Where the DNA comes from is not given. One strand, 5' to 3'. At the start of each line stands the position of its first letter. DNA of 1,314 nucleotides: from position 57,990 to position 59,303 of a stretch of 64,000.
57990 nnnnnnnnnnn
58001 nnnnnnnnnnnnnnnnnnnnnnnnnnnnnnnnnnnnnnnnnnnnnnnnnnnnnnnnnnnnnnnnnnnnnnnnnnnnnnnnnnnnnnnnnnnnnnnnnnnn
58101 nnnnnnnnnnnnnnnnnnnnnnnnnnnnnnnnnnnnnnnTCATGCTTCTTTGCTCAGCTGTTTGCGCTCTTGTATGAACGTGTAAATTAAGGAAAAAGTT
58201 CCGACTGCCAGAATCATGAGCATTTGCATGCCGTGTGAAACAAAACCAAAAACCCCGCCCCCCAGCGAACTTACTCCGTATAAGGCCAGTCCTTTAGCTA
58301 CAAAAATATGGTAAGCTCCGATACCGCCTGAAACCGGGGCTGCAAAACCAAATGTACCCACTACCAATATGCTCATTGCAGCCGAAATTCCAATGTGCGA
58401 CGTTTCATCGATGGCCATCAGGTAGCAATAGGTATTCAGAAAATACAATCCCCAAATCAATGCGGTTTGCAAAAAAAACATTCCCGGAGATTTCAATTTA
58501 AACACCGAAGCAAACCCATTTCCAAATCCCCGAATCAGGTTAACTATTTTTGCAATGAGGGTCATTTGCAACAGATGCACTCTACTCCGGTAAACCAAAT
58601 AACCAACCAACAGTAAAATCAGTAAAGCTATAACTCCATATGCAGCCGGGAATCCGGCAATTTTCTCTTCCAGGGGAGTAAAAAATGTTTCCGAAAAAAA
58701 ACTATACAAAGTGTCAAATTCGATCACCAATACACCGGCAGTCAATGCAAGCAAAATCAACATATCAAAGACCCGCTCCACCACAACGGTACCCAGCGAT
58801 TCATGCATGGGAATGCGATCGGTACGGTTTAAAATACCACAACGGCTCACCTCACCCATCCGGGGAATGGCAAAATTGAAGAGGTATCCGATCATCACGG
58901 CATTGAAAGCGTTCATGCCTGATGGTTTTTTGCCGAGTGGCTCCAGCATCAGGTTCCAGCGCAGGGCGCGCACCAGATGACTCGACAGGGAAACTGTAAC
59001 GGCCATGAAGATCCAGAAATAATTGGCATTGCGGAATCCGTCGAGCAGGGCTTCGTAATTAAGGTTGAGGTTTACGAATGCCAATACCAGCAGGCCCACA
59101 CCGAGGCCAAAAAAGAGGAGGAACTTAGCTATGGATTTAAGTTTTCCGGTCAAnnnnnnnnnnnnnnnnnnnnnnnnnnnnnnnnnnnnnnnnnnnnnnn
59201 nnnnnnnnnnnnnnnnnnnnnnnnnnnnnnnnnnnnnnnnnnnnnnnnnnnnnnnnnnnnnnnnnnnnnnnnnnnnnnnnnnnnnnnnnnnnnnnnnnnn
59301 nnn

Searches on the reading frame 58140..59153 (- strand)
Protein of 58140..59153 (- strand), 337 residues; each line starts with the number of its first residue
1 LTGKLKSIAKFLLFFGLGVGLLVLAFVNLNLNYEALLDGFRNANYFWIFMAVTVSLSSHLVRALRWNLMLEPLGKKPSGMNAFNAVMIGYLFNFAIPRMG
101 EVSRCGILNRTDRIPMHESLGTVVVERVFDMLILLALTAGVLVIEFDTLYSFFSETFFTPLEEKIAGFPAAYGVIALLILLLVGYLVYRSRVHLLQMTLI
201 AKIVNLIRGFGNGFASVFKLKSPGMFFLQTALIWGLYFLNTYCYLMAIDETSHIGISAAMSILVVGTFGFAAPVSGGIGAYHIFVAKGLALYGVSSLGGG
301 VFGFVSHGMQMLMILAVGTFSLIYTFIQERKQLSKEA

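Call 15: search_protein_families(library=pfam, proteins=[window:58140-59153:-], max_evalue=0.001)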
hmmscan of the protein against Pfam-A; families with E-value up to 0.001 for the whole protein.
window:58140-59153:- (337 aa): 1 family
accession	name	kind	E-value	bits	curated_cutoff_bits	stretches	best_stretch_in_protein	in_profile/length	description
PF03706.18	LPG_synthase_TM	-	4.5e-37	128.6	33.4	1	14-318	2-302/302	Lysylphosphatidylglycerol synthase TM region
